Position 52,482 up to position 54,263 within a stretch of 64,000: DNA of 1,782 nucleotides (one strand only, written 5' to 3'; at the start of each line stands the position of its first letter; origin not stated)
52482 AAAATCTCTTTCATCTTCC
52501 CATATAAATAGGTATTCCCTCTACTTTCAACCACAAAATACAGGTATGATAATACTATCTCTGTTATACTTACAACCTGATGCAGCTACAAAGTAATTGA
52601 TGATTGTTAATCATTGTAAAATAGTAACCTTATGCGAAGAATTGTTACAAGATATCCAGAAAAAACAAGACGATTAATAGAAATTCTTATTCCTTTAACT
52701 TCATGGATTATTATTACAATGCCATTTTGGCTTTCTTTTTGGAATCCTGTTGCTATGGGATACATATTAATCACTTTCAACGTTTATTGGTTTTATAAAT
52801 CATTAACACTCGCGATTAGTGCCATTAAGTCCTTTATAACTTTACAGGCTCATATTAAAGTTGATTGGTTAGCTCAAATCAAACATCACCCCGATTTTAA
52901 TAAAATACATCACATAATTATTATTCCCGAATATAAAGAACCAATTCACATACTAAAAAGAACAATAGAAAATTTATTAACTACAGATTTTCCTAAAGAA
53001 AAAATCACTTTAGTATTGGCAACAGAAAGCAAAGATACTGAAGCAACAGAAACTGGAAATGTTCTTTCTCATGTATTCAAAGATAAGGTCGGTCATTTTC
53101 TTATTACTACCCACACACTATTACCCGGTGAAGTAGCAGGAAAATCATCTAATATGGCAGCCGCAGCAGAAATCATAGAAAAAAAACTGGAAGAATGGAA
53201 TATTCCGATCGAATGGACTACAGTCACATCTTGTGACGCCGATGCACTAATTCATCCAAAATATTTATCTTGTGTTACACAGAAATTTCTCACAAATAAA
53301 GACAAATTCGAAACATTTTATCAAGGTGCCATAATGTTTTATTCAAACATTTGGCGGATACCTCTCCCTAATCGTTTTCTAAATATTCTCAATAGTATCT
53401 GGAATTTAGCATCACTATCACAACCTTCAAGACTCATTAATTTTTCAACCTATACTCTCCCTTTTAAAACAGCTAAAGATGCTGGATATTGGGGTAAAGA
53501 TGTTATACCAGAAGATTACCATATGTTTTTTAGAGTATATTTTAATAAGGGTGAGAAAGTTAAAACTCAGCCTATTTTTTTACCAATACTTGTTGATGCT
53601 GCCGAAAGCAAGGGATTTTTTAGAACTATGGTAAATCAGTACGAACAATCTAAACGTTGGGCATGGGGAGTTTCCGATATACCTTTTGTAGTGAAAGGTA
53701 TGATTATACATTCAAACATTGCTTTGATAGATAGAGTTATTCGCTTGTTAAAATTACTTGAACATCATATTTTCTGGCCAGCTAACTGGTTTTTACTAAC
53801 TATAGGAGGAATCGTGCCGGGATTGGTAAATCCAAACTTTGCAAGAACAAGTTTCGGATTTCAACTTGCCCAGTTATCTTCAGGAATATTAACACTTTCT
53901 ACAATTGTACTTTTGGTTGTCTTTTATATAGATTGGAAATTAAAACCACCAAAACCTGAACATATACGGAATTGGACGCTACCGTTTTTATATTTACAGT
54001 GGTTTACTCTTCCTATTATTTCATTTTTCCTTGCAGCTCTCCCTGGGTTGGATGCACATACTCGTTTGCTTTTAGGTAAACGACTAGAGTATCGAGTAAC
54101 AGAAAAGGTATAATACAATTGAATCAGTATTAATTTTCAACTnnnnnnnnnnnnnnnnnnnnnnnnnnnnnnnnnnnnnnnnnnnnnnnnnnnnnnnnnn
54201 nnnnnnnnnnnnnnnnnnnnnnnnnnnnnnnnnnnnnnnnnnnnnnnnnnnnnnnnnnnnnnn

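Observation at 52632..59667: Coherent polyprenyl-phosphate glycan-carrier cluster containing a decaprenyl-phosphoribose-synthase-like UbiA enzyme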

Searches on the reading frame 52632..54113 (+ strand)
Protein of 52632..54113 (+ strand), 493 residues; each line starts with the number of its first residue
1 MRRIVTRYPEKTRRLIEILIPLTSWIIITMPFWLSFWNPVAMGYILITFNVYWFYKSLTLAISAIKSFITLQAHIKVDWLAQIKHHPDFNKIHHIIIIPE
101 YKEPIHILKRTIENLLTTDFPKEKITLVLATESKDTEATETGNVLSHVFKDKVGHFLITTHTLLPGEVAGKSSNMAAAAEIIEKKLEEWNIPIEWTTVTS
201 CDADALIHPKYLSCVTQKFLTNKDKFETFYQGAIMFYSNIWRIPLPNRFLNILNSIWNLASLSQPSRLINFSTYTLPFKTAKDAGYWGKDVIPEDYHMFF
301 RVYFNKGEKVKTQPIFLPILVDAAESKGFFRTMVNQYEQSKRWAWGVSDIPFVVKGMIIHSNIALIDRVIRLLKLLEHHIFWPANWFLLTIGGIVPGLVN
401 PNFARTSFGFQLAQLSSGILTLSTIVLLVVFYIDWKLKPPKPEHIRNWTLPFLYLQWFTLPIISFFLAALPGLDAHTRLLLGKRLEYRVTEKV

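Call 3: search_protein_families(library=pfam, proteins=[window:52632-54113:+], max_evalue=0.01)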
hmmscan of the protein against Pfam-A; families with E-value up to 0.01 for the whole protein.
window:52632-54113:+ (493 aa): 2 families
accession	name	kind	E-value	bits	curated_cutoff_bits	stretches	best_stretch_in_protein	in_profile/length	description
PF13632.12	Glyco_trans_2_3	-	1.2e-05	25.7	27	1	200-410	4-172/198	Glycosyl transferase family group 2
PF13641.12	Glyco_tranf_2_3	-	0.00082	19.9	27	1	96-223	5-115/230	Glycosyltransferase like family 2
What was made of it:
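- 52632..54113 (+): Membrane GT2 (493 aa) resembling processive synthases such as hyaluronan synthase and cellulose synthase BcsA. It has two N-terminal TM helices, a GT-A domain, interface helices and C-terminal TM helices. Invariant motifs are D202-A-D204, E294-D295 and Q339-S-K-R-W343. Pfam hits are weak (call 3).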

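Call 4: search_protein_families(library=ncbifam, proteins=[window:52632-54113:+], max_evalue=0.01)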
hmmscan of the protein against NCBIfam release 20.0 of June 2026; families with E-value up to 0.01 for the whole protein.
window:52632-54113:+ (493 aa): 0 families

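Call 19: search_solved_structures(query=window:52632-54113:+, max_evalue=10)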
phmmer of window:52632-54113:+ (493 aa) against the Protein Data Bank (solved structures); distinct sequences matched with E-value up to 10: 0.

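Call 30: find_homologous_proteins(query=window:52632-54113:+)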
Query window:52632-54113:+ (493 aa): 2520 proteins with E <= 0.001 among 8000 candidates; the best 120 are listed.
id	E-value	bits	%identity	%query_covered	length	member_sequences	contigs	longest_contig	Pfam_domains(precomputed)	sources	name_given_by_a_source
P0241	0.0e+0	1086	96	100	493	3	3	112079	PF13632.13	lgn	-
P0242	0.0e+0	1014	87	100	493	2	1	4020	-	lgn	-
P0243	1.7e-260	883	76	100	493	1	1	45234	PF13641.13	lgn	-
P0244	1.4e-259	880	76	100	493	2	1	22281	PF13632.13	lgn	-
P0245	4.3e-256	869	75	100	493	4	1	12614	PF13641.13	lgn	-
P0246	6.5e-251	851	74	100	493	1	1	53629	PF13632.13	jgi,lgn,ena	-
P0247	5.4e-249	845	73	100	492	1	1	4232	PF13632.13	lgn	-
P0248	2.4e-248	843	73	100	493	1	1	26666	-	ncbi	-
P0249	3.0e-248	843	74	100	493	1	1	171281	PF13632.13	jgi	jgi:cellulose synthase/poly-beta-1,6-N-acetylglucosamine synthase-like glycosyltransferase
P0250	6.2e-248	842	73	100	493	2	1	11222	PF13632.13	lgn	-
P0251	1.3e-245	834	73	100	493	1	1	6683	PF13632.13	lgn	-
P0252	3.8e-245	832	71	100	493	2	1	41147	PF13632.13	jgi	jgi:cellulose synthase/poly-beta-1,6-N-acetylglucosamine synthase-like glycosyltransferase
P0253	4.1e-243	826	73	97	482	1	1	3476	PF13632.13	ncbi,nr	ncbi:MAG: hypothetical protein N3A54_05590 [Patescibacteria group bacterium]|nr:hypothetical protein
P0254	1.3e-239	814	70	99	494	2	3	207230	PF13632.13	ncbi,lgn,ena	-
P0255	8.1e-238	808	75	94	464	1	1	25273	PF13632.13,PF13641.13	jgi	jgi:cellulose synthase/poly-beta-1,6-N-acetylglucosamine synthase-like glycosyltransferase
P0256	7.6e-233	792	68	100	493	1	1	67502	PF13632.13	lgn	-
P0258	2.3e-230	784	67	100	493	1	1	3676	PF13632.13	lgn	-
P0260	1.5e-228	778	67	100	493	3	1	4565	PF13632.13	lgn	-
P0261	3.1e-227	773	67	100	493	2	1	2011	PF13632.13,PF13641.13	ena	-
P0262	2.0e-226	771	67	100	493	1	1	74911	PF13632.13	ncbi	ncbi:glycosyltransferase [Patescibacteria group bacterium]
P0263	2.0e-226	771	67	100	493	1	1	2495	PF13632.13,PF13641.13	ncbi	-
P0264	6.0e-226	769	67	100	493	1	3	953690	PF13632.13,PF13641.13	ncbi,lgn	-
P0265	2.4e-225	767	69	98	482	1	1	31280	PF13632.13,PF13641.13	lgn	-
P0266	5.1e-225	766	67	100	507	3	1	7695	PF13632.13,PF13641.13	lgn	-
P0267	6.7e-225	766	67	100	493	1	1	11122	PF13632.13,PF13641.13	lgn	-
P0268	1.4e-224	765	65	100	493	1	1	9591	PF13632.13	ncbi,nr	ncbi:MAG: glycosyltransferase family 2 protein [bacterium]|nr:glycosyltransferase family 2 protein [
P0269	6.2e-224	762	67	100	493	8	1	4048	PF13632.13,PF13641.13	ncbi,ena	ncbi:MAG: glycosyltransferase family 2 protein [Patescibacteria group bacterium]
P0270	6.4e-224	762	65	100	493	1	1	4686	PF13632.13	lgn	-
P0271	2.0e-223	761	65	100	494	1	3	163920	PF13632.13,PF13641.13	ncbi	-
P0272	2.3e-223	761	67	100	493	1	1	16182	PF13632.13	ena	-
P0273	2.5e-223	760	65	100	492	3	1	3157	PF13632.13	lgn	-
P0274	3.0e-223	760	66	100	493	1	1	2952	PF13632.13,PF13641.13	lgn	-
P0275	6.4e-223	759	66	100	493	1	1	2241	PF13632.13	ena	-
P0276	9.4e-223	759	66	100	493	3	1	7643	PF13632.13,PF13641.13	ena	-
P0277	1.6e-222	758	66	100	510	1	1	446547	PF13632.13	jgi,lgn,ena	-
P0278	5.8e-222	756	66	100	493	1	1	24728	PF13632.13,PF13641.13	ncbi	-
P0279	6.2e-222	756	64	100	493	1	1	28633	PF13632.13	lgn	-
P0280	6.5e-222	756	65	100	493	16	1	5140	PF13632.13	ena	-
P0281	8.0e-222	755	66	100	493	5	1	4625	PF13632.13,PF00535.33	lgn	-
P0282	8.4e-222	755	64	100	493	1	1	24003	PF13632.13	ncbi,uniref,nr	ncbi:hypothetical protein A2154_00230 [Candidatus Gottesmanbacteria bacterium RBG_16_43_7]|uniref:Gl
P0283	1.1e-221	755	65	100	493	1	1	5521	PF13632.13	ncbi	ncbi:MAG: glycosyltransferase [Patescibacteria group bacterium]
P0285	2.2e-221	754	65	100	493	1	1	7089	PF13632.13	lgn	-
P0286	3.2e-221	753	66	100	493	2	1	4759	PF13632.13,PF13641.13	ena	-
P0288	6.7e-221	752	65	100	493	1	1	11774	PF13632.13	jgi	jgi:cellulose synthase/poly-beta-1,6-N-acetylglucosamine synthase-like glycosyltransferase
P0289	8.0e-221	752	66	98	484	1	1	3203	PF13632.13,PF13641.13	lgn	-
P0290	1.1e-220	752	65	100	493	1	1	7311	PF13632.13,PF13641.13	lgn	-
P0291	1.3e-220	751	64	100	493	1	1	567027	PF13632.13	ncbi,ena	-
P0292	1.4e-220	751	66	100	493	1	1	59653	PF13632.13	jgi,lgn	-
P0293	1.4e-220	751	65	100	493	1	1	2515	PF13632.13,PF13641.13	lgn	-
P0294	1.8e-220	751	65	100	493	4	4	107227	PF13632.13,PF13641.13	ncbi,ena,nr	ncbi:glycosyltransferase family 2 protein [Patescibacteria group bacterium]|nr:glycosyltransferase f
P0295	2.2e-220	751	64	100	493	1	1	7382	PF13632.13,PF13641.13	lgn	-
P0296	3.0e-220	750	66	100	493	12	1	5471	PF13632.13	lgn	-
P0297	4.8e-220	750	65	100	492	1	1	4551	PF13632.13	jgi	-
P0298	7.4e-220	749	63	100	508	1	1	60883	PF13632.13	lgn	-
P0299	1.3e-219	748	65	100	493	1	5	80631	PF13632.13,PF13641.13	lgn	-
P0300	1.9e-219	748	64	100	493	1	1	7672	PF13632.13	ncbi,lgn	-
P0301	4.0e-219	747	65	100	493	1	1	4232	PF13632.13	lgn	-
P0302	4.2e-219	746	65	100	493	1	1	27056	PF13632.13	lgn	-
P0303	4.2e-219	746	64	100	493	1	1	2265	PF13632.13,PF13641.13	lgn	-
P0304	4.3e-219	746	64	100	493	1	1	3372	PF13632.13,PF13641.13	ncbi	-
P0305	4.4e-219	746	65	100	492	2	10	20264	PF13632.13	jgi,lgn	-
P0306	4.4e-219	746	65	100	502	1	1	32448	PF13632.13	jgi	-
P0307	4.7e-219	746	64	100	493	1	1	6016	PF13632.13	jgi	jgi:cellulose synthase/poly-beta-1,6-N-acetylglucosamine synthase-like glycosyltransferase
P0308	6.4e-219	746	65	100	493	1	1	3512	PF13632.13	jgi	jgi:cellulose synthase/poly-beta-1,6-N-acetylglucosamine synthase-like glycosyltransferase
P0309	8.0e-219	746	63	100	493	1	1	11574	PF13632.13,PF13641.13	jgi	jgi:cellulose synthase/poly-beta-1,6-N-acetylglucosamine synthase-like glycosyltransferase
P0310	8.0e-219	746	65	100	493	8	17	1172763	PF13632.13,PF13641.13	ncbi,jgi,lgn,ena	jgi:cellulose synthase/poly-beta-1,6-N-acetylglucosamine synthase-like glycosyltransferase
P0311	8.9e-219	745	65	100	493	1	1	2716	PF13632.13,PF13641.13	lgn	-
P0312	9.2e-219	745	65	100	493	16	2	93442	PF13632.13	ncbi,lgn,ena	-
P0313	9.3e-219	745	65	100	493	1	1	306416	PF13632.13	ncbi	-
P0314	9.7e-219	745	64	100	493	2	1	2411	PF13632.13,PF13641.13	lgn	-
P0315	1.2e-218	745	64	100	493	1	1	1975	PF13632.13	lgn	-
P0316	1.3e-218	745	65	100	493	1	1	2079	PF13632.13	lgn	-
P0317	1.3e-218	745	63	100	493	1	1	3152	PF13632.13,PF13641.13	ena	-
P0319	1.9e-218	744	64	100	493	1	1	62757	PF13632.13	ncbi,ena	-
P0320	2.0e-218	744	64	100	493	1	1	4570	PF13632.13,PF13641.13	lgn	-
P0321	3.4e-218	744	63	100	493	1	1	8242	PF13632.13,PF13641.13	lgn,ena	-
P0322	4.3e-218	743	64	100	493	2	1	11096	PF13632.13,PF13641.13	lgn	-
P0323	5.1e-218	743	65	100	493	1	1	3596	PF13632.13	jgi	-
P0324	5.4e-218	743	63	100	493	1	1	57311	PF13632.13,PF13641.13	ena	-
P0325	7.0e-218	742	63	100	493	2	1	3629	PF13632.13,PF13641.13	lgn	-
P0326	7.8e-218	742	64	100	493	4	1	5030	PF13632.13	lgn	-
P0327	8.5e-218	742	65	100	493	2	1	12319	PF13632.13,PF13641.13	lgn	-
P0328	8.7e-218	742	67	98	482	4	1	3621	PF13632.13,PF13641.13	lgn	-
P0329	9.1e-218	742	65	100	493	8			PF13632.13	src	-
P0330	1.1e-217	742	64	100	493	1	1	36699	PF13632.13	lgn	-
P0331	1.3e-217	742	63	100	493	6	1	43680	PF13632.13,PF13641.13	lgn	-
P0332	1.4e-217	741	64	100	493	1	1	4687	PF13632.13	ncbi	-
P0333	1.5e-217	741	65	100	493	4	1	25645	PF13632.13,PF13641.13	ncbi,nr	ncbi:glycosyltransferase family 2 protein [Candidatus Gottesmanbacteria bacterium]|nr:glycosyltransf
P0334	1.5e-217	741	63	100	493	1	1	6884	PF13632.13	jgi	-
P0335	1.9e-217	741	66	97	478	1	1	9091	PF13632.13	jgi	-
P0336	2.5e-217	741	64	100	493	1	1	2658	PF13632.13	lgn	-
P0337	2.7e-217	741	64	100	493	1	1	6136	PF13632.13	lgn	-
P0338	2.9e-217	740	65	100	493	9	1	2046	PF13632.13,PF13641.13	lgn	-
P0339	3.5e-217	740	62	100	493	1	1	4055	PF13632.13,PF13641.13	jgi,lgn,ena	-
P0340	5.4e-217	740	65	100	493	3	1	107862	PF13632.13,PF13641.13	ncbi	ncbi:MAG: glycosyltransferase family 2 protein [Patescibacteria group bacterium]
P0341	5.7e-217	739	64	100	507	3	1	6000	PF13632.13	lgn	-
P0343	7.2e-217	739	64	100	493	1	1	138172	PF13632.13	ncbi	-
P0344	1.1e-216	739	64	100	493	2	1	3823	PF13632.13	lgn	-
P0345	1.2e-216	738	65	100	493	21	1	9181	PF13632.13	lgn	-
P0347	1.3e-216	738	64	100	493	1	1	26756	PF13632.13,PF13641.13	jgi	jgi:cellulose synthase/poly-beta-1,6-N-acetylglucosamine synthase-like glycosyltransferase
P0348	1.4e-216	738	64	100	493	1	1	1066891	PF13632.13,PF13641.13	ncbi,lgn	-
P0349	1.4e-216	738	63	100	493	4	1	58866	PF13632.13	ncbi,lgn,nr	ncbi:glycosyltransferase family 2 protein [Candidatus Gottesmanbacteria bacterium]|nr:glycosyltransf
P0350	1.6e-216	738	64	100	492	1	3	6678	PF13632.13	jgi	-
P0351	1.9e-216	738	62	100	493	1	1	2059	PF13632.13,PF13641.13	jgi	jgi:cellulose synthase/poly-beta-1,6-N-acetylglucosamine synthase-like glycosyltransferase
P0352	2.2e-216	737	64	100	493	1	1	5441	PF13632.13,PF13641.13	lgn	-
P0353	2.5e-216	737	62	100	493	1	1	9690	PF13632.13,PF13641.13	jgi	jgi:cellulose synthase/poly-beta-1,6-N-acetylglucosamine synthase-like glycosyltransferase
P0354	3.1e-216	737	63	100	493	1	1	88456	PF13632.13,PF13641.13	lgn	-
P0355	3.8e-216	737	64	100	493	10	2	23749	PF13632.13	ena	-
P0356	4.0e-216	737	65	100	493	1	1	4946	PF13632.13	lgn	-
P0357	5.1e-216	736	65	100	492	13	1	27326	PF13632.13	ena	-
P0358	5.1e-216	736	63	100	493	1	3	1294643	PF13632.13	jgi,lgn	jgi:cellulose synthase/poly-beta-1,6-N-acetylglucosamine synthase-like glycosyltransferase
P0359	5.8e-216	736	64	100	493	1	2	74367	PF13632.13,PF13641.13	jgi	jgi:cellulose synthase/poly-beta-1,6-N-acetylglucosamine synthase-like glycosyltransferase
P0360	6.0e-216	736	65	100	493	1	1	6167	PF13632.13,PF13641.13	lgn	-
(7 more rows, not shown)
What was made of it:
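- Checked: Most close homologues carry precomputed PF13632 hits (call 30).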

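Call 51: predict_structure(alignment_id=A2)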
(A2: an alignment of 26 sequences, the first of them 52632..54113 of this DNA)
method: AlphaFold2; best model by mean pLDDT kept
length: 493 residues; sequences in the alignment: 26
mean_pLDDT: 74.2   pTM: 0.75
mean pLDDT of the five models: 74.2, 74.0, 71.7, 68.4, 66.8
residues with pLDDT >= 90: 122; 70-90: 205; 50-70: 76; < 50: 90
segments of 3 or more residues with pLDDT < 50: 237-248, 323-328, 340-342, 344-346, 433-493
pLDDT, mean of each block of 10 residues (from residue 1): 86 82 81 86 84 73 70 84 94 93 80 91 96 87 93 95 79 86 96 95 82 95 92 56 43 65 68 85 87 71 89 78 47 51 54 85 88 83 67 77 85 72 51 43 42 42 40 41 38 29
secondary structure, 60 per line:
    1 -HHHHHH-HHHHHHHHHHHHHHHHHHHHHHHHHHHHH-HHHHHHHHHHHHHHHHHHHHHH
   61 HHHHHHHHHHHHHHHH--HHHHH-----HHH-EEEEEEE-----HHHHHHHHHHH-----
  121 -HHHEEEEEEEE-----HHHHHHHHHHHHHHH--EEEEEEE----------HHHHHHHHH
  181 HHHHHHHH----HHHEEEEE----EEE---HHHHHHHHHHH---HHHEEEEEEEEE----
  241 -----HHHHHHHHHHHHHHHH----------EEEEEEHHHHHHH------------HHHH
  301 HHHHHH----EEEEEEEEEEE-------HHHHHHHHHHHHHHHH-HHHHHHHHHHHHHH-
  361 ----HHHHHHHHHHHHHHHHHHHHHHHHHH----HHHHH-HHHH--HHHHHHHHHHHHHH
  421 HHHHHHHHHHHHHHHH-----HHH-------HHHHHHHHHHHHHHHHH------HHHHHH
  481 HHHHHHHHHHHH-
elements in order: H2-7 H9-37 H39-76 H79-83 E93-99 H105-115 E125-132 H138-152 E155-161 H172-188 E196-200 E205-207 H211-221 E228-236 H246-261 E272-277 H278-284 H297-306 E311-321 H329-344 H346-359 H365-390 H395-399 H401-404 H407-436 H452-468 H475-492
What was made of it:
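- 52632..54113 (+): The AlphaFold2 model has pLDDT 74 (call 51).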

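Call 54: fold_search(model_id=the predicted structure, library=pdb)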
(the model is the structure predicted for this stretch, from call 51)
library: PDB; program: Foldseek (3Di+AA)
matches with E <= 10: 945; with E <= 0.001: 183
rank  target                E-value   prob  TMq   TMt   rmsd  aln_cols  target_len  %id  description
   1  7sp8_A                5.4e-09  1.00  0.48  0.48  12.4       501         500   12  Chlorella virus Hyaluronan Synthase bound to UDP-GlcNAc (released 2022-04-06)
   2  4p00_A                7.4e-09  1.00  0.43  0.31  17.6       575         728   16  Bacterial Cellulose Synthase in complex with cyclic-di-GMP and UDP (released 2014-04-09)
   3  7sp7_A                7.7e-09  1.00  0.43  0.43  14.7       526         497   12  Chlorella virus hyaluronan synthase inhibited by UDP (released 2022-04-06)
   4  9b8v_E                1.6e-08  1.00  0.44  0.27  17.6       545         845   14  AlphaFold2 informed cryo-EM model of the E. coli cellulose synthase BcsAG3B6 complex (released 2025-02-19)
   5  7sp9_A                2.4e-08  1.00  0.47  0.46  12.4       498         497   11  Chlorella virus Hyaluronan Synthase in the GlcNAc-primed channel-closed state (released 2022-04-06)
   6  5ej1_A                2.6e-08  1.00  0.43  0.31  16.3       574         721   15  Pre-translocation state of bacterial cellulose synthase (released 2016-03-30)
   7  9yq5_A                3.3e-08  1.00  0.48  0.48  12.6       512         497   11  Chlorella virus hyaluronan synthase bound to an inserted UDP-GlcA (released 2025-12-10)
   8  8smp_A                1.3e-07  1.00  0.44  0.41  14.9       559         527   12  Xenopus laevis hyaluronan synthase 1, UDP-bound, gating loop inserted state (released 2024-05-01)
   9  9fmv_A                1.5e-07  1.00  0.41  0.28  18.8       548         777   14  Cryo-EM structure of the c-di-GMP-free synthase:pEtN transferase complex (BcsA-Bct-G3) from the E. coli cellulose secr (released 2024-10-16)
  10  9fmz_A                1.7e-07  1.00  0.38  0.24  19.8       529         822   14  Cryo-EM structure of the c-di-GMP-bound synthase:pEtN transferase complex (BcsA-Bct-G3) from the E. coli cellulose sec (released 2024-10-16)
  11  8snc_A                1.9e-07  1.00  0.43  0.43  14.4       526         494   12  Chlorella virus Hyaluronan Synthase bound to GlcA extended GlcNAc primer (released 2024-05-01)
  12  9yq2_A                2.2e-07  1.00  0.44  0.45  14.3       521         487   12  Chlorella virus hyaluronan synthase bound to DDM (released 2025-12-10)
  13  9fnn_A                2.2e-07  1.00  0.35  0.23  23.3       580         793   13  Cryo-EM structure of the c-di-GMP-saturated 'crown'less Bcs macrocomplex for cellulose secretion in E. coli (released 2024-10-16)
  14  6yv7_B                2.3e-07  1.00  0.45  0.62   9.7       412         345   14  Mannosyltransferase PcManGT from Pyrobaculum calidifontis (released 2020-07-22)
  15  9fp0_A                2.4e-07  1.00  0.46  0.32  14.2       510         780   15  Cryo-EM structure of the 'crown'less Bcs macrocomplex for E. coli cellulose secretion in non-saturating c-di-GMP (loca (released 2024-10-16)
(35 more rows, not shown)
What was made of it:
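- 52632..54113 (+): Foldseek against PDB gives Chlorella virus hyaluronan synthase 7sp8 (E 5e-9) and BcsA 4p00 (E 7e-9) as top hits (call 54).
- On Processive membrane GT2 synthases (BcsA, hyaluronan synthase, chitin synthase type): For architecture and fold see calls 51 and 54.
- Checked: The AlphaFold2 model's best PDB matches are hyaluronan synthase and the cellulose synthase BcsA (call 54).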
